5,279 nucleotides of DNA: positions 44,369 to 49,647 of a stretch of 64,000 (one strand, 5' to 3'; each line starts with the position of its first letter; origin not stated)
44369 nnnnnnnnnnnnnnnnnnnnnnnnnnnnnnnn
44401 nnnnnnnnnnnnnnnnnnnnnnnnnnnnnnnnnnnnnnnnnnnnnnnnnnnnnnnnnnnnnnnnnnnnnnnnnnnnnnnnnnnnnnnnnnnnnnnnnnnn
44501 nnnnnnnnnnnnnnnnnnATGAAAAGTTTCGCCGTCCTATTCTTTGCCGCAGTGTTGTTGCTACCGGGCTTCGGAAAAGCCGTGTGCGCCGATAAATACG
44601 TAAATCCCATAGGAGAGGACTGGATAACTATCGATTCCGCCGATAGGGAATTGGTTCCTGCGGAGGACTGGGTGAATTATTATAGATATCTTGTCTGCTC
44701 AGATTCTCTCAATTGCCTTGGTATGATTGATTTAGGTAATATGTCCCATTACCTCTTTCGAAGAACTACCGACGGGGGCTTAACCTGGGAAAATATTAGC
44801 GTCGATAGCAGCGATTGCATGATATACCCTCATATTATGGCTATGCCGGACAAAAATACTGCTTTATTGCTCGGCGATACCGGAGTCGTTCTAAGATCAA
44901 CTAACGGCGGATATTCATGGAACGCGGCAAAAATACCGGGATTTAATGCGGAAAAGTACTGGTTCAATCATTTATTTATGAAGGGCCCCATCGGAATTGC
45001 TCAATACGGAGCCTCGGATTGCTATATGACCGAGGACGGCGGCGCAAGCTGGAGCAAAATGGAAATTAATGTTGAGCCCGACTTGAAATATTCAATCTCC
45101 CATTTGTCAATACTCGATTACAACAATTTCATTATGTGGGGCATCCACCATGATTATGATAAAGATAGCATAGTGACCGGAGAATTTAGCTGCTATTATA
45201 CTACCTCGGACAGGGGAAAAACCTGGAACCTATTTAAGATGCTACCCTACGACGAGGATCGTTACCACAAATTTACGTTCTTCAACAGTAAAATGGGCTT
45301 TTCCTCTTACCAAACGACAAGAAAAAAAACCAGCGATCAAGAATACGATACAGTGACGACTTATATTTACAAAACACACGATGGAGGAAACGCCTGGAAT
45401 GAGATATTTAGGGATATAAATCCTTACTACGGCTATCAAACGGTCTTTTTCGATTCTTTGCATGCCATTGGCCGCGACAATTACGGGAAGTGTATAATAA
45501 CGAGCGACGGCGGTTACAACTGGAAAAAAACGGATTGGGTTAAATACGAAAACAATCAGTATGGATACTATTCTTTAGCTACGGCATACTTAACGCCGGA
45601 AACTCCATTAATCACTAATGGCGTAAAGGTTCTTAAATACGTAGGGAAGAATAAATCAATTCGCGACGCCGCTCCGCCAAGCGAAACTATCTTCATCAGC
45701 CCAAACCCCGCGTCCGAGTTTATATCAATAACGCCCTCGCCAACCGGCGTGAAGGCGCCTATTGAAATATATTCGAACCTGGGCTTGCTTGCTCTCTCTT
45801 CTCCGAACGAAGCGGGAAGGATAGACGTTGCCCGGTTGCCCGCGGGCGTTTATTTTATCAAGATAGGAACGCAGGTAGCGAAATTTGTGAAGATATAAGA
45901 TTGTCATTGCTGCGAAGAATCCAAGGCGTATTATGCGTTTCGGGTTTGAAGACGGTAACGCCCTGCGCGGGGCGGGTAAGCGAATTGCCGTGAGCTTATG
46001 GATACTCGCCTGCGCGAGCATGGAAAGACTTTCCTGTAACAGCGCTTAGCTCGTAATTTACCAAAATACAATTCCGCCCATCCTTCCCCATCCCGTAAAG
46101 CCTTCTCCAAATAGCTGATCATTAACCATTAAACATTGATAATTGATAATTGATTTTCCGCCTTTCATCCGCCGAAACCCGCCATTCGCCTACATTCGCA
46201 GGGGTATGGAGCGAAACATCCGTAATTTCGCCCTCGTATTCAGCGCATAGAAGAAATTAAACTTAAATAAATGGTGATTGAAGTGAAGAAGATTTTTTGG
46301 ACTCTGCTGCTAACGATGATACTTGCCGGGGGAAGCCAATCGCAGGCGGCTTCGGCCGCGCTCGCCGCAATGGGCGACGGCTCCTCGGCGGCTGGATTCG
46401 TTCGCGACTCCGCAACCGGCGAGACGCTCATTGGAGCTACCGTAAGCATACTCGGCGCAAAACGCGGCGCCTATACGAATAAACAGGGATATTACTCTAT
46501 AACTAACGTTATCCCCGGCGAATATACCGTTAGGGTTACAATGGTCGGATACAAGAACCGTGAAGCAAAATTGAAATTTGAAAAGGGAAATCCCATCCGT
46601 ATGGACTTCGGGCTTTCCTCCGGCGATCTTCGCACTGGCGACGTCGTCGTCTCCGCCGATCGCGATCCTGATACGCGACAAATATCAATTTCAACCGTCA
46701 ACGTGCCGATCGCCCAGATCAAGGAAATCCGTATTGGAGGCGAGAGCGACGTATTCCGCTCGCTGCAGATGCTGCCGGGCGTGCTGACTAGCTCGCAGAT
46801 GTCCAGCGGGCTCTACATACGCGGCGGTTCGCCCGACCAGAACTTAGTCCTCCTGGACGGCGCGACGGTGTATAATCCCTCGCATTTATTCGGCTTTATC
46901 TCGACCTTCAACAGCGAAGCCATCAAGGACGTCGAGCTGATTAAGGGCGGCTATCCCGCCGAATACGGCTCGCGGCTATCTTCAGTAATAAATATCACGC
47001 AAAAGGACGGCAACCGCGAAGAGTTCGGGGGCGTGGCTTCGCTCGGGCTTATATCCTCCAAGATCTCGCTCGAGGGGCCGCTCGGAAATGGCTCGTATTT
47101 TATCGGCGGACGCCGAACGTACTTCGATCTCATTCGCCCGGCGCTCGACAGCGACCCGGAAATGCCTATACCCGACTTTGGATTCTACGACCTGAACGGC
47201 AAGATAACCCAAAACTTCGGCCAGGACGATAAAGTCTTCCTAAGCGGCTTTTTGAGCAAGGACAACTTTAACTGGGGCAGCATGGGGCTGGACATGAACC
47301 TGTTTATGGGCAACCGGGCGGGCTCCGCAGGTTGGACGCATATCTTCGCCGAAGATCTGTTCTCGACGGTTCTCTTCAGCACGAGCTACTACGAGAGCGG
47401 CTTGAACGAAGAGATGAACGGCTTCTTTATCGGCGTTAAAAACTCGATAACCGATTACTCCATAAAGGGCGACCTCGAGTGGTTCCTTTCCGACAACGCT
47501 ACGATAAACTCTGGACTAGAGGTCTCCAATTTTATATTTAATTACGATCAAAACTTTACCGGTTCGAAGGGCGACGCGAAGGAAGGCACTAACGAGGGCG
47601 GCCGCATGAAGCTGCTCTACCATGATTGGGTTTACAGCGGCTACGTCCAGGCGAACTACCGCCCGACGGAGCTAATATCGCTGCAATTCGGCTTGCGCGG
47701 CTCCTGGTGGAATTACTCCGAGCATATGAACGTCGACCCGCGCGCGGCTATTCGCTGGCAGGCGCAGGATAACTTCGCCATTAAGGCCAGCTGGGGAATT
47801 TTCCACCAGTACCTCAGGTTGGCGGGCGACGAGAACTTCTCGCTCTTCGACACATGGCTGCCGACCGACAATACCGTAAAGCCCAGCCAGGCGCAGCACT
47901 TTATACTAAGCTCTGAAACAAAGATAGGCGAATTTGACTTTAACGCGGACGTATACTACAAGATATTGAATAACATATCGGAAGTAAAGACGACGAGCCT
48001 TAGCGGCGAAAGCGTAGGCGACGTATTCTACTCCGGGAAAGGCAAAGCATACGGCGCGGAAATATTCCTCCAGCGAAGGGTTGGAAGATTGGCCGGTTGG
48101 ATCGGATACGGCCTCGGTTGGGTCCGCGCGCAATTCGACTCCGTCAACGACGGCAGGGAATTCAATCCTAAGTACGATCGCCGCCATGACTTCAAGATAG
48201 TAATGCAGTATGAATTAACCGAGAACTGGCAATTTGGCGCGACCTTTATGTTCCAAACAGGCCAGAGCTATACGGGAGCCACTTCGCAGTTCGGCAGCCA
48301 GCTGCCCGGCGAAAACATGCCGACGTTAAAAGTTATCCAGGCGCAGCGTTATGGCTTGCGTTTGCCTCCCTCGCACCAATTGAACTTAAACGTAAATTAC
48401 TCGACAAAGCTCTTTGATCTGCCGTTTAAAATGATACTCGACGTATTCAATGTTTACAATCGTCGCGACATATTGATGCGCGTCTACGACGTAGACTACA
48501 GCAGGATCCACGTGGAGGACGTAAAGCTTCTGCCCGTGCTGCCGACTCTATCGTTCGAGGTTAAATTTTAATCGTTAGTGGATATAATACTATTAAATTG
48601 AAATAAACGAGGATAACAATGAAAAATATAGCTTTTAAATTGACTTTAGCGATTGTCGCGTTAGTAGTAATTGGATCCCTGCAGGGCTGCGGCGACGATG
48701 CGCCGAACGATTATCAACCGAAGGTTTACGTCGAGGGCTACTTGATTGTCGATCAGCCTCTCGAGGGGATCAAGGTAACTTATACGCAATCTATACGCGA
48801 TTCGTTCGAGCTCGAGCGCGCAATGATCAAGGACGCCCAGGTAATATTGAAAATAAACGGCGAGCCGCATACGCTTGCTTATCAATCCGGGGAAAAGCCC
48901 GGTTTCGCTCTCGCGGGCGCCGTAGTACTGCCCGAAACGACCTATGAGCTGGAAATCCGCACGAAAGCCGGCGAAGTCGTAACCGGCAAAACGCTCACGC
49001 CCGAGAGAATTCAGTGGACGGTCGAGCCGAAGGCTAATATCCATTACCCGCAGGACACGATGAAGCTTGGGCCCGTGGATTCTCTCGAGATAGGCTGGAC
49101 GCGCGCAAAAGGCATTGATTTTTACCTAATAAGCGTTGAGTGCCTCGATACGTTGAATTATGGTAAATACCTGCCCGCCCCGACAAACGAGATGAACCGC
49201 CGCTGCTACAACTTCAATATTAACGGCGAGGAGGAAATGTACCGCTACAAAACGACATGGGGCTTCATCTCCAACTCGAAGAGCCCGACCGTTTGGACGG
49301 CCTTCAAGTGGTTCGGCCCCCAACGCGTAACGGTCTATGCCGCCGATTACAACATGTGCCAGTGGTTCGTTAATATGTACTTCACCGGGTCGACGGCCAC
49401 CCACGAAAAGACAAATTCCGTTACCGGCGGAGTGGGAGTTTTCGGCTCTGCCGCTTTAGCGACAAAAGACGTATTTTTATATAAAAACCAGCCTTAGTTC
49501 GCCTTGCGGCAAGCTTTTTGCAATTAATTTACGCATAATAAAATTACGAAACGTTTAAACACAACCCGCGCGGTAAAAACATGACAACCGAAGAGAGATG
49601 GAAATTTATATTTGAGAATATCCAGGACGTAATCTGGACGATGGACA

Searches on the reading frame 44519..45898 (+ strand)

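Call 35: search_protein_families(library=pfam, proteins=[window:44519-45898:+], max_evalue=0.00001)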
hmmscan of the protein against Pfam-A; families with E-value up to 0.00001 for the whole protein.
window:44519-45898:+ (459 aa): 5 families
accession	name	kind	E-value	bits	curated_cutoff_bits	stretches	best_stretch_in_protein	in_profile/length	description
PF15902.12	Sortilin-Vps10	-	3.6e-13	49.5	33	1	82-186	5-117/446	Sortilin, neurotensin receptor 3,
PF14870.12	PSII_BNR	-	2e-09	37.6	27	0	89-184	8-100/303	Photosynthesis system II assembly factor YCF48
PF02012.26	BNR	-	2.1e-08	33.3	27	0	227-237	1-11/12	BNR/Asp-box repeat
PF18962.6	Por_Secre_tail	-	8e-08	32.9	27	1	393-456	1-69/75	Secretion system C-terminal sorting domain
PF13088.12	BNR_2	-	9.9e-06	25.5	31.4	0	76-138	136-202/277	BNR repeat-like domain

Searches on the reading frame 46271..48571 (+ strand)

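Call 35: search_protein_families(library=pfam, proteins=[window:46271-48571:+], max_evalue=0.00001)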
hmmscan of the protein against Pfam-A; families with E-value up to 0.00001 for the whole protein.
window:46271-48571:+ (766 aa): 3 families
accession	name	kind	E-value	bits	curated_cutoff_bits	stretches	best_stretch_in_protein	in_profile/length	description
PF13715.12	CarbopepD_reg_2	-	1.8e-19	70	32.2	1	42-127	3-88/88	CarboxypepD_reg-like domain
PF13620.12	CarboxypepD_reg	-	5.1e-16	59.2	32.3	1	41-115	3-81/82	Carboxypeptidase regulatory-like domain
PF07715.20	Plug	-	8.7e-13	49.2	23.9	1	149-235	13-102/107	TonB-dependent Receptor Plug Domain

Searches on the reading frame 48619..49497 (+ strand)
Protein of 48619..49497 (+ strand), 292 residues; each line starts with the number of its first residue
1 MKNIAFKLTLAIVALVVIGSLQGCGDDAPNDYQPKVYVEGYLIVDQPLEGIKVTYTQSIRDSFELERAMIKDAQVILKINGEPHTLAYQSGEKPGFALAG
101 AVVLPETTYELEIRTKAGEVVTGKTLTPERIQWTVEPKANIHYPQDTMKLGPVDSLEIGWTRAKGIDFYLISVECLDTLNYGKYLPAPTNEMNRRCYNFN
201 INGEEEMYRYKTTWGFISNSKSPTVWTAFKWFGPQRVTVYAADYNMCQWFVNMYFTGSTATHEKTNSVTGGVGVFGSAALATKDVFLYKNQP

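Call 35: search_protein_families(library=pfam, proteins=[window:48619-49497:+], max_evalue=0.00001)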
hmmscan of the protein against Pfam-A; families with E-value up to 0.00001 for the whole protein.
window:48619-49497:+ (292 aa): 1 family
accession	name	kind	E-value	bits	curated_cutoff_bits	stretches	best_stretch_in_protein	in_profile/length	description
PF14054.11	DUF4249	-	3.9e-08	33.6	28.5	1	30-202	9-161/269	Domain of unknown function (DUF4249)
